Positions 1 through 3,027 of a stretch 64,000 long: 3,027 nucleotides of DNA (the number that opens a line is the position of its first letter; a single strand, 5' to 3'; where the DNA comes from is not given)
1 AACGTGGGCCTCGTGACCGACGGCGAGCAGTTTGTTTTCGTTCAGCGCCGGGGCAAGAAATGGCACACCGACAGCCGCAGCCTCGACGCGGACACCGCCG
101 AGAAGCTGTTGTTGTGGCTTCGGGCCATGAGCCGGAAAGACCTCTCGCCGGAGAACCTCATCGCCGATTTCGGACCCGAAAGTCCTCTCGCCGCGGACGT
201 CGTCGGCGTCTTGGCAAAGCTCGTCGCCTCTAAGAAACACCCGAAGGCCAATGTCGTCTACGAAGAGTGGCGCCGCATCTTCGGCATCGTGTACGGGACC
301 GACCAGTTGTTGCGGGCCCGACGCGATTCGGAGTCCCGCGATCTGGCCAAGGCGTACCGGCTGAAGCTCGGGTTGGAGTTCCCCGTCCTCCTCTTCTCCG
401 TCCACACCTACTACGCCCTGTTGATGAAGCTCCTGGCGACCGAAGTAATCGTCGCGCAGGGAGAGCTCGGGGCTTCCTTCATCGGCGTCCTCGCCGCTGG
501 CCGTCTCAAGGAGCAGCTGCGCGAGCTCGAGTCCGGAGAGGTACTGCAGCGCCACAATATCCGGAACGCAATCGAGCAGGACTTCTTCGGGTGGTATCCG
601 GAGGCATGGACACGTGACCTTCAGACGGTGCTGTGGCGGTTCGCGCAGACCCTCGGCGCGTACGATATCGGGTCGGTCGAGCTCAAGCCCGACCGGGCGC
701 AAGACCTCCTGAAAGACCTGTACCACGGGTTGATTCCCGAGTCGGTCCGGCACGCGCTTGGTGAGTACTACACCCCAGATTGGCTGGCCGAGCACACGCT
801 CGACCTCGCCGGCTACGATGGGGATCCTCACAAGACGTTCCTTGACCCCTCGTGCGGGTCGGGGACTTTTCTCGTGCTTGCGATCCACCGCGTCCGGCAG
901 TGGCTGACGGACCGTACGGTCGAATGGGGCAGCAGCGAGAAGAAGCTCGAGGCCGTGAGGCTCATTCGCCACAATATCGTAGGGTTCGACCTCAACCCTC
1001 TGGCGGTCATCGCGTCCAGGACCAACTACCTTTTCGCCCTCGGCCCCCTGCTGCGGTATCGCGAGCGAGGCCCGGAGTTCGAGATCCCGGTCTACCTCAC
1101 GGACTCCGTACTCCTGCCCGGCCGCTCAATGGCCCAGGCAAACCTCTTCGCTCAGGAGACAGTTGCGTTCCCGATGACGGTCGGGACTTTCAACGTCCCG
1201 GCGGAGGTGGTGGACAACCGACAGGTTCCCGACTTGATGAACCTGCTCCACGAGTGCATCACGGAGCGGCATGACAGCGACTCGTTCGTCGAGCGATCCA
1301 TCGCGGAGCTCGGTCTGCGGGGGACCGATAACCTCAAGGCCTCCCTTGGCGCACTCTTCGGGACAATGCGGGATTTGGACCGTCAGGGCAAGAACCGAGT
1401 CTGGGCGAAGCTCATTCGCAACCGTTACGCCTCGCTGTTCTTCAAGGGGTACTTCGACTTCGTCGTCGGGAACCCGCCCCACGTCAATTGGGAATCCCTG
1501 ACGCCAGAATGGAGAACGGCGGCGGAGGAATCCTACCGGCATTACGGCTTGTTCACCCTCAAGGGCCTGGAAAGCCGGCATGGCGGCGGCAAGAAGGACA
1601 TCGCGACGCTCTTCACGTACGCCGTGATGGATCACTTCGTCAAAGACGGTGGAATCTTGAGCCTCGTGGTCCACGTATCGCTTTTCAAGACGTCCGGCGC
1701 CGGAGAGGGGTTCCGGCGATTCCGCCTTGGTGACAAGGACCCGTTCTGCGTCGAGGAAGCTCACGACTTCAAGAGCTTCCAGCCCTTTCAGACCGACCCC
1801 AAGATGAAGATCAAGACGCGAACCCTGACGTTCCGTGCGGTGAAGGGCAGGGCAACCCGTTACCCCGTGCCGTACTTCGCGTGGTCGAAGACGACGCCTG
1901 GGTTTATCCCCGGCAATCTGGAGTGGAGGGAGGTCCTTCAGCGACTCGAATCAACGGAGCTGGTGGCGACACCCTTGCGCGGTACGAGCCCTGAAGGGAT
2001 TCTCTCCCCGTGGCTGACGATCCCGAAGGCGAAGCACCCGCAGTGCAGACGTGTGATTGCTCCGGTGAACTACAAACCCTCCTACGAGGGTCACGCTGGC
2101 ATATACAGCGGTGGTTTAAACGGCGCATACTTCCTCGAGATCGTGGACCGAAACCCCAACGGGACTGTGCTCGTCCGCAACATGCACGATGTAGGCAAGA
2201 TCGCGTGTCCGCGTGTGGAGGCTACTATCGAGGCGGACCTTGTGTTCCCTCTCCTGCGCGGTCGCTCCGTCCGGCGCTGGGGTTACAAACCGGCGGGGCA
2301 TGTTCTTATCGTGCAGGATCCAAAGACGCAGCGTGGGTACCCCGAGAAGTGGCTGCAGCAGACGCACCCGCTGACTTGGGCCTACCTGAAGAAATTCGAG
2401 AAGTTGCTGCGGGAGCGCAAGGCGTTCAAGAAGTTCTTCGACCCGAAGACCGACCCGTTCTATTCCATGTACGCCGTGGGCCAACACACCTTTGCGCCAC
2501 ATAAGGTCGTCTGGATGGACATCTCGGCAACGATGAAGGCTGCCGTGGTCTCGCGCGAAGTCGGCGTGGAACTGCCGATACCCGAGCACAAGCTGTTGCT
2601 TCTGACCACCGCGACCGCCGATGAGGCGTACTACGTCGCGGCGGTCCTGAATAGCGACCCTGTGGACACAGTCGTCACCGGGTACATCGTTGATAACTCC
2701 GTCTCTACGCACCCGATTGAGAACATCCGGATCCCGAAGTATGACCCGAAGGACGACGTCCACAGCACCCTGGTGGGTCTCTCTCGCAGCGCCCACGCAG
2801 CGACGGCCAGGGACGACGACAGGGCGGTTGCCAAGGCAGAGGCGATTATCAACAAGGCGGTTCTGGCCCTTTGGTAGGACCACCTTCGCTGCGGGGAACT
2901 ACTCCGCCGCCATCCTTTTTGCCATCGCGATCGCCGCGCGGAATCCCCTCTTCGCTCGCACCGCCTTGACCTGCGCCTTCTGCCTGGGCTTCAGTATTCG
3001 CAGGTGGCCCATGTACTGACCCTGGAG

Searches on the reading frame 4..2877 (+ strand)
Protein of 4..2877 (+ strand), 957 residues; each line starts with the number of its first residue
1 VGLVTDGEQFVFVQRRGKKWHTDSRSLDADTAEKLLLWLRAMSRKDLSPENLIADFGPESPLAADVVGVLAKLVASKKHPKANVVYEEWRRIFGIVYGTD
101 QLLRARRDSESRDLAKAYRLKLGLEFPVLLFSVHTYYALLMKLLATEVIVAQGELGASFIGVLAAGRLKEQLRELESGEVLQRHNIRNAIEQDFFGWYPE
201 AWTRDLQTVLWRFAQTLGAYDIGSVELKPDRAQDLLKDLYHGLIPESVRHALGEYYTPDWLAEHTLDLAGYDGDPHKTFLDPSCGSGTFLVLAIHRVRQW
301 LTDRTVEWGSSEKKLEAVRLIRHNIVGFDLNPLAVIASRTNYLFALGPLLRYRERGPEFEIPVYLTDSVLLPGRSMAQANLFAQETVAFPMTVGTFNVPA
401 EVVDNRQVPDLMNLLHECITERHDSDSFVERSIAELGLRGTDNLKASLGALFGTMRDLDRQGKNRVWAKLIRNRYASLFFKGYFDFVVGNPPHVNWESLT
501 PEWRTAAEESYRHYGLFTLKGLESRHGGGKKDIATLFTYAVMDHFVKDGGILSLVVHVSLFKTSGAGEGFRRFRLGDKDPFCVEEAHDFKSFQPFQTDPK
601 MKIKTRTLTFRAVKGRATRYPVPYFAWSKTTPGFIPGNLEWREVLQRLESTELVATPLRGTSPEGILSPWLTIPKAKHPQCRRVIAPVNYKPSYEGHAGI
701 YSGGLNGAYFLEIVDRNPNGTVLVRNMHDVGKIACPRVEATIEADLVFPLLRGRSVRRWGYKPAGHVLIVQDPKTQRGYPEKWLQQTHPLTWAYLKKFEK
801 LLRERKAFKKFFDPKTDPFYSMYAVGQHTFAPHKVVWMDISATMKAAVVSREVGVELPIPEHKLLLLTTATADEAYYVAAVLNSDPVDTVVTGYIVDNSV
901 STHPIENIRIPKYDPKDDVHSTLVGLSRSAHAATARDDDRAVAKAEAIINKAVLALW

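Call 3: search_protein_families(library=pfam, proteins=[window:4-2877:+], max_evalue=0.1)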
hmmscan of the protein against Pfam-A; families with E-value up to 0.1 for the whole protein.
window:4-2877:+ (957 aa): 4 families
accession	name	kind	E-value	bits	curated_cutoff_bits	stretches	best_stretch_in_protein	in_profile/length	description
PF07669.17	Eco57I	-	7.2e-11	42.9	25.3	1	323-595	1-171/171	Eco57I restriction-modification methylase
PF02384.22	N6_Mtase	-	6.5e-07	29.4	20.4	1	232-326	2-98/311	N-6 DNA Methylase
PF01170.24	UPF0020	-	0.00015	21.9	22.3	1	262-341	17-95/197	RMKL-like, methyltransferase domain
PF20473.4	MmeI_Mtase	-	0.0011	18.6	27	1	278-305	22-49/259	MmeI, DNA-methyltransferase domain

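Call 4: search_protein_families(library=padloc, proteins=[window:4-2877:+], max_evalue=0.1)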
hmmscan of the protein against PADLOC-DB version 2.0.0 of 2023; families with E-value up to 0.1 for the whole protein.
window:4-2877:+ (957 aa): 46 families (the best 25 are shown)
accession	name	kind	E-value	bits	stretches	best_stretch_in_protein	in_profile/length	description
PDLC03630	REase_MTase_IIG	-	3.5e-242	804.6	1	1-951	112-1075/1100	Type IIG restriction enzyme-methyltransferase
PDLC03580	REase_II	-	2.2e-163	543.6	1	2-957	117-1084/1112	Type II restriction enzyme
PDLC03625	REase_MTase_IIG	-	3.6e-105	350.8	1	37-954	178-1104/1109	Type IIG restriction enzyme-methyltransferase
PDLC03338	MTase_II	-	3.6e-16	57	1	201-362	81-233/604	Type II methyltransferase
PDLC02529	PglX|PglXI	-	6.6e-14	48.6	1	233-384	181-335/1189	PglX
PDLC03313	MTase_II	-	2.7e-10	37.4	2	244-315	14-88/563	Type II methyltransferase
PDLC03348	MTase_II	-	3.6e-10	37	1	229-343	197-310/727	Type II methyltransferase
PDLC04134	mad2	-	6.6e-10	36.4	1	231-341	249-332/492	mads_2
PDLC03267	MTase_II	-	1.4e-08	32.1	2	253-291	14-50/539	Type II methyltransferase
PDLC03335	MTase_II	-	1.4e-08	31.9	1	235-341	62-157/607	Type II methyltransferase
PDLC03248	MTase_II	-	2e-08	31.5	2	470-503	72-105/521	Type II methyltransferase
PDLC03310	MTase_II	-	1.1e-07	29.1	1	739-836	305-396/475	Type II methyltransferase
PDLC03025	MTase_I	-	4.9e-07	26.8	1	233-343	141-240/569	Type I methyltransferase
PDLC03318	MTase_II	-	7.2e-07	25.9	1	239-344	330-445/723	Type II methyltransferase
PDLC03021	MTase_I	-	2.2e-06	24.8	1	224-343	134-246/491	Type I methyltransferase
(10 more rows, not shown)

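Call 5: search_protein_families(library=ncbifam, proteins=[window:4-2877:+], max_evalue=0.1)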
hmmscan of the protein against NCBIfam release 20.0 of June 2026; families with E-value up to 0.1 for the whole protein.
window:4-2877:+ (957 aa): 4 families
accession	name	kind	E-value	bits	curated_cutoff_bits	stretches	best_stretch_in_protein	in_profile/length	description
NF047738.1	antiphage_MADS2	equivalog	1.2e-09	37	720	1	238-345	296-408/654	methylation-associated defense system DNA methyltransferase MAD2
NF033451.1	BREX_2_MTaseX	equivalog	2e-09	35.8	400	1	233-378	177-325/1185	BREX-2 system adenine-specific DNA-methyltransferase PglX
NF033455.1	BREX_6_MTaseX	exception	9.9e-05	20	900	1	279-337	332-392/1319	BREX-6 system adenine-specific DNA-methyltransferase PglX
TIGR02987.1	met_A_Alw26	exception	0.00016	20.6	353.5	1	251-309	2-65/523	Alw26I/Eco31I/Esp3I family type II restriction adenine-specific DNA-methyltransferase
